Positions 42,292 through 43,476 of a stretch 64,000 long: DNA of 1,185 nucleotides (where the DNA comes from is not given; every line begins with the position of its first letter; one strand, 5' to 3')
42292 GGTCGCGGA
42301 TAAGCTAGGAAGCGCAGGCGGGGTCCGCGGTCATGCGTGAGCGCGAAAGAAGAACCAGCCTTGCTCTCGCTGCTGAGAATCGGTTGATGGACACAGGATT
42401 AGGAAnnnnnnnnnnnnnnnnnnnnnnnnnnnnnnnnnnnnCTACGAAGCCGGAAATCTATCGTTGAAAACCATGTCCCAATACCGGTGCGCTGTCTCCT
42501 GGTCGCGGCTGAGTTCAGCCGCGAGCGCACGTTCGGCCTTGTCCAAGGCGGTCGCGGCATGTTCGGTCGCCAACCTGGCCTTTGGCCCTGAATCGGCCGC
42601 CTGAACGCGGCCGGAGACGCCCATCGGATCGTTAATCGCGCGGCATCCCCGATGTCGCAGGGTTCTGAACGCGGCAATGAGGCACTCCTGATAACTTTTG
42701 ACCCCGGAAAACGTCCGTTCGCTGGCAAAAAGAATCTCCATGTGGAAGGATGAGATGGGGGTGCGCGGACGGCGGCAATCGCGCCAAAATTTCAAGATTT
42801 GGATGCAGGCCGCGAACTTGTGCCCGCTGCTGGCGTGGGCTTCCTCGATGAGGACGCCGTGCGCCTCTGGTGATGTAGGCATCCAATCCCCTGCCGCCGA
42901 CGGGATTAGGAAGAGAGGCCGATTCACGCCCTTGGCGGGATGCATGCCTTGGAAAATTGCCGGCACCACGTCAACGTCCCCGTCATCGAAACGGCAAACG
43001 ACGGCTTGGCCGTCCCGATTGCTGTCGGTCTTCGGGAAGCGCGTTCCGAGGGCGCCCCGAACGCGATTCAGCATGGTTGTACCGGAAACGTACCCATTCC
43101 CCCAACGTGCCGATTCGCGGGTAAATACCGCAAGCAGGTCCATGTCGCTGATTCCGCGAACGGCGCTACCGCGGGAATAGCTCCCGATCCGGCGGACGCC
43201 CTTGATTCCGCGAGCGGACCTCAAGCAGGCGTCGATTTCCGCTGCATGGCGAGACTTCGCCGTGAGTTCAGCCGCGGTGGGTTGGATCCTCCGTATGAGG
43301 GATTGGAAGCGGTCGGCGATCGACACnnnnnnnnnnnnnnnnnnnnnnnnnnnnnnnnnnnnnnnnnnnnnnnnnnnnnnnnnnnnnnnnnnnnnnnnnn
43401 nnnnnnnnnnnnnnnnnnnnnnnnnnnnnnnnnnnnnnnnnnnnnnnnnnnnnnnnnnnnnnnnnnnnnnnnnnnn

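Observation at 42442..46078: Tight operon of three paralogous SMODS-type nucleotidyltransferases around one 4-TM effector: atypical multi-cyclase CBASS-like module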

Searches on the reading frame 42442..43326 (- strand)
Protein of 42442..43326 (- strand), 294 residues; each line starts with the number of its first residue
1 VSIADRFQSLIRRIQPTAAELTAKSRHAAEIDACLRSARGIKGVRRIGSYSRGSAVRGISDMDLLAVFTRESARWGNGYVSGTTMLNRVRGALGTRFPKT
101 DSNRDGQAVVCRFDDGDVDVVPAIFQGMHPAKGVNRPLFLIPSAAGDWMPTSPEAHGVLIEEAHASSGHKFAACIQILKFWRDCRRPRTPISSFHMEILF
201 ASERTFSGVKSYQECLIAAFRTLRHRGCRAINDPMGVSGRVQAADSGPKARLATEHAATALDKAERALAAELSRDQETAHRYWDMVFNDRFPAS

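Call 3: search_protein_families(library=pfam, proteins=[window:42442-43326:-], max_evalue=1)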
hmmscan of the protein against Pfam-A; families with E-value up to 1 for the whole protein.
window:42442-43326:- (294 aa): 3 families
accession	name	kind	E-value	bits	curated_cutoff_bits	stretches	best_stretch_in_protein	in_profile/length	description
PF18144.7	SMODS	-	6.4e-13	49.7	26.5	1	1-157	1-157/164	Second Messenger Oligonucleotide or Dinucleotide Synthetase domain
PF01909.29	NTP_transf_2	-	0.00087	20.1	21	1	35-74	8-46/93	Nucleotidyltransferase domain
PF22600.2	MTPAP-like_central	-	0.004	17.7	27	1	5-73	3-70/139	Poly(A) RNA polymerase, mitochondrial-like, central palm domain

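Call 4: search_protein_families(library=padloc, proteins=[window:42442-43326:-], max_evalue=1)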
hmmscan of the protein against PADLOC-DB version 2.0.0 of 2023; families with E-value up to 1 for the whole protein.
window:42442-43326:- (294 aa): 32 families (the best 25 are shown)
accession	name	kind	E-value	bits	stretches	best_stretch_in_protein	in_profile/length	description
PDLC00776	Cyclase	-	1.6e-54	183.2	1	3-293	5-285/287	oligonucleotide-cyclase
PDLC00823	Cyclase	-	1e-46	157.9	1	2-293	4-283/285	oligonucleotide-cyclase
PDLC00809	Cyclase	-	2.2e-26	91.2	1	1-294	2-295/295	oligonucleotide-cyclase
PDLC00802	Cyclase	-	2.1e-23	81.1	2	80-293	116-330/332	oligonucleotide-cyclase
PDLC00818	Cyclase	-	7.7e-23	79.5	1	1-293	1-294/322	oligonucleotide-cyclase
PDLC00814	Cyclase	-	5.4e-21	73.2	1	4-293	6-292/295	oligonucleotide-cyclase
PDLC00786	Cyclase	-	6.9e-21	72.9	1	1-292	1-292/293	oligonucleotide-cyclase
PDLC00796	Cyclase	-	3.1e-19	67.6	1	1-293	1-286/432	oligonucleotide-cyclase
PDLC00805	Cyclase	-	4.9e-15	53.8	1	30-281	52-304/314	oligonucleotide-cyclase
PDLC00773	Cyclase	-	2.7e-14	51.5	1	5-294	5-297/334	oligonucleotide-cyclase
PDLC00792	Cyclase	-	5.7e-14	50.1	1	1-125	1-130/236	oligonucleotide-cyclase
PDLC00779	Cyclase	-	3.1e-13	47.8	1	12-290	18-296/345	oligonucleotide-cyclase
PDLC00808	Cyclase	-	1.6e-12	45.4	1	41-228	51-241/325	oligonucleotide-cyclase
PDLC00803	Cyclase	-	4.3e-12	44.2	1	9-234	9-216/253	oligonucleotide-cyclase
PDLC00822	Cyclase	-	6.8e-12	43.4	2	136-293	182-344/375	oligonucleotide-cyclase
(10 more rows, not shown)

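Call 5: search_protein_families(library=ncbifam, proteins=[window:42442-43326:-], max_evalue=1)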
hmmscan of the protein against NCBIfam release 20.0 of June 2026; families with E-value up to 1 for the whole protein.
window:42442-43326:- (294 aa): 4 families
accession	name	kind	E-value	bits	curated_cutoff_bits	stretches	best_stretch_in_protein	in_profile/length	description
NF041117.1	CBASS_cyclase_b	equivalog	1.6e-31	110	200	1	7-287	1-274/275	CBASS oligonucleotide cyclase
NF041116.1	CBASS_cyclase_a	equivalog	2e-17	63.3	200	1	40-227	44-235/317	CBASS oligonucleotide cyclase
NF041078.1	cGAS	equivalog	0.00064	18.9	150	1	145-292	195-339/339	CBASS cGAMP synthase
TIGR03671.1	cca_archaeal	equivalog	0.0016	17.3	281.3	1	9-123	4-118/410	CCA tRNA nucleotidyltransferase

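Call 33: find_homologous_proteins(query=window:42442-43326:-)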
Query window:42442-43326:- (294 aa): 35 proteins with E <= 0.001 among 3387 candidates.
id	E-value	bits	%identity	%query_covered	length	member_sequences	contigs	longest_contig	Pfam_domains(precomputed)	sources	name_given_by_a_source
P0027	1.6e-161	554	84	100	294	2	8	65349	PF18144.8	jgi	jgi:predicted nucleotidyltransferase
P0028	3.1e-155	534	100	79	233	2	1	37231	-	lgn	-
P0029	4.0e-154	530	81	100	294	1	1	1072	PF18144.8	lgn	-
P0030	5.6e-105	369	58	100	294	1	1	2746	PF18144.8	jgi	jgi:hypothetical protein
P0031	1.0e-91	325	52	100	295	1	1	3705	PF18144.8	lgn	-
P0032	2.6e-76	275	46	100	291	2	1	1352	PF18144.8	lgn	-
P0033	1.7e-74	269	46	99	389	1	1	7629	PF18144.8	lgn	-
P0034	1.8e-74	269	45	100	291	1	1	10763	PF18144.8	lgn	-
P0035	4.8e-72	261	46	99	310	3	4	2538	PF22600.3,PF18144.8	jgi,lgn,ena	-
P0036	3.6e-71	258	46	98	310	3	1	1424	PF22600.3,PF18144.8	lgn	-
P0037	1.1e-70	256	46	99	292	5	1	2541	PF18144.8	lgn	-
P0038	1.7e-70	256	45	99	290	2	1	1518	PF18144.8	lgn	-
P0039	3.5e-69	251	44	99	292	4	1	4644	PF18144.8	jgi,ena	-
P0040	1.4e-68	250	44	100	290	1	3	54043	PF18144.8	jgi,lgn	jgi:predicted nucleotidyltransferase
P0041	2.1e-68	249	43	100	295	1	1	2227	PF18144.8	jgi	jgi:predicted nucleotidyltransferase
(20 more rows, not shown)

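Call 37: find_encoding_contigs(protein=P0031, flank=5000, max_places=2)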
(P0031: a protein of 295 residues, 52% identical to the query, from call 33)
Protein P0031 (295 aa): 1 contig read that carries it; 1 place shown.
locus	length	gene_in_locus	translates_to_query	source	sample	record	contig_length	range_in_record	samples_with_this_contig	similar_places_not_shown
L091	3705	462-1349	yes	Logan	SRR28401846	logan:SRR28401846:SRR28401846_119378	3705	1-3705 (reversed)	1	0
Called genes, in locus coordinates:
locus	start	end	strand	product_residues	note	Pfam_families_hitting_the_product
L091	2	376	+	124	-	?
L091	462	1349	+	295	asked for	PF18144:SMODS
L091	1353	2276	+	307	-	PF18159:S_4TM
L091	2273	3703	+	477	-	?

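Call 38: find_encoding_contigs(protein=P0034, flank=5000, max_places=2)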
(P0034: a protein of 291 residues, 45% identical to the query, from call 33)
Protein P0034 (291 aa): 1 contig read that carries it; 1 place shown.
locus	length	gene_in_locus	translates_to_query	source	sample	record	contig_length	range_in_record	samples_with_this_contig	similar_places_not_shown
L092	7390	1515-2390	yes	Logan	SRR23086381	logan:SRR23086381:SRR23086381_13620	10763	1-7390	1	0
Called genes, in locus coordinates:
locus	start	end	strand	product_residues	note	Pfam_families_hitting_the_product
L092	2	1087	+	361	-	?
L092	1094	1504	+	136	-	PF26395:E2-CBASS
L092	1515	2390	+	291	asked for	PF18144:SMODS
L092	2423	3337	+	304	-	PF18159:S_4TM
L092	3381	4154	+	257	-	PF25164:CoiA_N (weak)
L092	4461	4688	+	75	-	-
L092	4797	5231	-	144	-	-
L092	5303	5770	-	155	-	PF08937:ThsB_TIR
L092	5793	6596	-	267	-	-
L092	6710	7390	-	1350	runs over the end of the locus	?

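Call 42: search_solved_structures(query=window:42442-43326:-, max_evalue=0.01)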
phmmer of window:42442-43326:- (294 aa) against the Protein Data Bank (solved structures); distinct sequences matched with E-value up to 0.01: 6.
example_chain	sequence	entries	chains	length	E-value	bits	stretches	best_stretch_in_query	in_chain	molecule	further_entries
6p8u_A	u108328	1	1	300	4.5e-09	39.4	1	2-294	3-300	Nucleotidyltransferase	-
6p82_A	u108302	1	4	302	4.7e-09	39.3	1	2-294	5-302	Nucleotidyltransferase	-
6p8j_C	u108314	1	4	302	1.1e-07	34.8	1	2-294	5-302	Nucleotidyltransferase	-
6p80_A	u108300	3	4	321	1.4e-06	31.2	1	44-223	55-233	E. coli MS115-1 NucC | E. coli MS115-1 CdnC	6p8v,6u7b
9sa4_A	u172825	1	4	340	0.0063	19.2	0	91-293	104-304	CD-NTase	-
9sa5_A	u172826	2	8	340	0.0066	19.2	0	89-293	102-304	CD-NTase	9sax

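Call 53: search_protein_families(library=padloc, proteins=[L092:2-1087:+, L091:2273-3703:+], max_evalue=0.001)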
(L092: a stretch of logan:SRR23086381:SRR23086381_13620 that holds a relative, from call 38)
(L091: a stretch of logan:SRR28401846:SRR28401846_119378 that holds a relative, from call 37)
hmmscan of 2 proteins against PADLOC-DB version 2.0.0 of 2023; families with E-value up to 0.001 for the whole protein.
L092:2-1087:+ (361 aa): 29 families (the best 25 are shown)
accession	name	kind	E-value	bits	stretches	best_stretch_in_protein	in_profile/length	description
PDLC00780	Cyclase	-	5.7e-91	303.5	1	2-359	18-386/388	oligonucleotide-cyclase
PDLC00770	Cyclase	-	2.6e-78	262.1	1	2-323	17-366/509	oligonucleotide-cyclase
PDLC00815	Cyclase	-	4.8e-67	224.8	1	2-359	21-391/393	oligonucleotide-cyclase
PDLC00816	Cyclase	-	1.1e-57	194.1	1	2-332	23-369/542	oligonucleotide-cyclase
PDLC00817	Cyclase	-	1.1e-32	111.8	1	16-345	45-410/419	oligonucleotide-cyclase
PDLC00800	Cyclase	-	2.2e-32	110.9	1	4-345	28-395/420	oligonucleotide-cyclase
PDLC00798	Cyclase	-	2.9e-27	94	2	27-156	37-163/344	oligonucleotide-cyclase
PDLC00793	Cyclase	-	8.2e-24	82.5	1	5-161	16-170/462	oligonucleotide-cyclase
PDLC00811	Cyclase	-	1.3e-21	75.1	1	10-285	68-371/427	oligonucleotide-cyclase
PDLC00787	Cyclase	-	6e-19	66.5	1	5-165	16-175/333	oligonucleotide-cyclase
PDLC00824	Cyclase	-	7.2e-19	65.9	2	39-153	58-178/466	oligonucleotide-cyclase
PDLC00774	Cyclase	-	9.5e-19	65.7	1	34-284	47-258/316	oligonucleotide-cyclase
PDLC00797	Cyclase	-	3e-16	57.5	1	4-285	24-336/417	oligonucleotide-cyclase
PDLC00823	Cyclase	-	1.5e-15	55.6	1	2-156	14-158/285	oligonucleotide-cyclase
PDLC00773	Cyclase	-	1.3e-13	49.3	1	7-156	17-163/334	oligonucleotide-cyclase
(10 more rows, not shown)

L091:2273-3703:+ (477 aa): 3 families
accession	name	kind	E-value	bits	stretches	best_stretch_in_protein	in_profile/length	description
PDLC03859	LmuB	-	8.5e-07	26.5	1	43-319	251-486/611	-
PDLC00551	JetC2|JetC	-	0.00026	17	1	122-318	843-1034/1365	DUF3584 domain; MukB-like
PDLC00580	JetC3|JetC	-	0.00097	15.5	0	123-323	218-412/1068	DUF3584 domain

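Call 67: predict_structure(alignment_id=A3)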
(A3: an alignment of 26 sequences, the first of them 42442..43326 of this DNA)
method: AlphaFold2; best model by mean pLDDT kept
length: 294 residues; sequences in the alignment: 26
mean_pLDDT: 93.7   pTM: 0.91
mean pLDDT of the five models: 93.7, 93.1, 93.0, 92.9, 91.0
residues with pLDDT >= 90: 260; 70-90: 29; 50-70: 5; < 50: 0
segments of 3 or more residues with pLDDT < 50: none
pLDDT, mean of each block of 10 residues (from residue 1): 94 96 95 90 95 94 96 93 93 84 77 92 95 92 91 96 96 98 94 96 96 98 95 93 92 97 98 97 97 86
secondary structure, 60 per line:
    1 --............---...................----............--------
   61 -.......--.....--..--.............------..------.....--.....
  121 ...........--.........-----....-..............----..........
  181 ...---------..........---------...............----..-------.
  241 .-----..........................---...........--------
elements in order: H3-14 H18-36 E41-47 H48-52 E62-68 H82-94 E109-113 E116-131 E134-142 E148-151 H153-166 H171-183 H193-202 H212-226 H247-272 H276-286

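Call 71: fold_search(model_id=the predicted structure, library=pdb)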
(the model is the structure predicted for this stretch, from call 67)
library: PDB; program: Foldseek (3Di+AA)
matches with E <= 10: 808; with E <= 0.001: 323
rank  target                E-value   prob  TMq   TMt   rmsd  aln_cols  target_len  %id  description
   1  6p8u_A                1.1e-19  1.00  0.84  0.83   2.9       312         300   21  Structure of P. aeruginosa ATCC27853 CdnD:HORMA2:Peptide 1 complex (released 2019-12-25)
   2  6p82_A                1.9e-18  1.00  0.84  0.82   2.9       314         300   21  Structure of P. aeruginosa ATCC27853 CdnD, Apo form 1 (released 2019-12-25)
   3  6p8j_A                3.7e-17  1.00  0.85  0.83   2.7       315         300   20  Structure of P. aeruginosa ATCC27853 CdnD D62N/D64N mutant bound to ATP (released 2019-12-25)
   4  6p82_D                4.0e-17  1.00  0.84  0.82   2.8       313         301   21  Structure of P. aeruginosa ATCC27853 CdnD, Apo form 1 (released 2019-12-25)
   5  6p82_B                4.4e-17  1.00  0.85  0.83   2.8       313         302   21  Structure of P. aeruginosa ATCC27853 CdnD, Apo form 1 (released 2019-12-25)
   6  6p8v_G                3.6e-14  1.00  0.73  0.68   4.9       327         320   19  Structure of E. coli MS115-1 HORMA:CdnC:Trip13 complex (released 2019-12-25)
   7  6u7b_A                7.6e-14  1.00  0.70  0.66   4.9       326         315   20  Structure of E. coli MS115-1 CdnC:HORMA-deltaN complex (released 2019-12-25)
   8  7ljo                  1.7e-13  1.00  0.76  0.77   4.0       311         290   14  Structure of the Bacteroides fragilis CD-NTase CdnB in complex with ADP (released 2021-06-02)
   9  6p80                  2.8e-13  1.00  0.73  0.68   4.7       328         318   19  Structure of E. coli MS115-1 CdnC + ATP (released 2019-12-25)
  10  7ljl_A                1.1e-12  1.00  0.77  0.66   5.2       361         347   16  Structure of the Enterobacter cloacae CD-NTase CdnD in complex with ATP (released 2021-06-02)
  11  7ljl_B                2.4e-12  1.00  0.78  0.67   3.9       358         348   16  Structure of the Enterobacter cloacae CD-NTase CdnD in complex with ATP (released 2021-06-02)
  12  7d4s                  2.5e-12  1.00  0.79  0.68   3.9       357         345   16  apo-form cyclic trinucleotide synthase CdnD (released 2021-03-17)
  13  7d4j                  3.1e-12  1.00  0.78  0.68   3.9       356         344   16  ddATP complex of cyclic trinucleotide synthase CdnD (released 2021-03-17)
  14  7d4u                  3.5e-12  1.00  0.76  0.66   4.5       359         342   15  ATP complex with double mutant cyclic trinucleotide synthase CdnD (released 2021-03-17)
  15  7d4o_A                4.0e-12  1.00  0.75  0.64   5.3       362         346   15  cyclic trinucleotide synthase CdnD in complex with ATP and ADP (released 2021-03-17)
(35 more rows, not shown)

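Call 72: find_related_loci(query=A4, collection=metagenome_contigs, flank=5000)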
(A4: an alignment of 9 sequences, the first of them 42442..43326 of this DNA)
Query A4 (294 aa) in metagenome_contigs; peptide patterns used: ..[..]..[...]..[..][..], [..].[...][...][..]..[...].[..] (x = any residue, [..] = any of these).
472 stretches matched a pattern; 125 encode a relative of the query (tblastn E <= 1e-3); the best 80 are kept; 80 distinct loci.
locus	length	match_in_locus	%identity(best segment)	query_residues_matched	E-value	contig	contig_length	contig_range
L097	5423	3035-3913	50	1-293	1e-98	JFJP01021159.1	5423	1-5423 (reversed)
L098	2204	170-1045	48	1-292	8e-98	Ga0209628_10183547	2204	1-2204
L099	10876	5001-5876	47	1-293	1e-86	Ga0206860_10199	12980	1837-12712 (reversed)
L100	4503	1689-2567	47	1-293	2e-85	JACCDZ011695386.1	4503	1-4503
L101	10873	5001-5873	45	1-293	1e-83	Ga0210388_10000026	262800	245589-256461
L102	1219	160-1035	46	1-293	1e-88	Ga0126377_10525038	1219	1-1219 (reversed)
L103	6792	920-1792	46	1-292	3e-78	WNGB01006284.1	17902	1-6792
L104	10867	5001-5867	43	1-292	5e-78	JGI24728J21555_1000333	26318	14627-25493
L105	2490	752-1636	47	3-293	9e-80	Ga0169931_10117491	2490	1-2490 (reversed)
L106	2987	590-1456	47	1-292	3e-79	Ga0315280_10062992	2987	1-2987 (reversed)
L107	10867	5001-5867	43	1-292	5e-78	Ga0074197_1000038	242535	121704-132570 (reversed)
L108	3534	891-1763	44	1-292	3e-78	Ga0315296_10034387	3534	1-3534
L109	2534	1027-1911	46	2-292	4e-79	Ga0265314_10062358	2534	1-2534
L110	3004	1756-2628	46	6-292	5e-78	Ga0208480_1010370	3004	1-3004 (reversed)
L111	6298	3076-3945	42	1-292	5e-75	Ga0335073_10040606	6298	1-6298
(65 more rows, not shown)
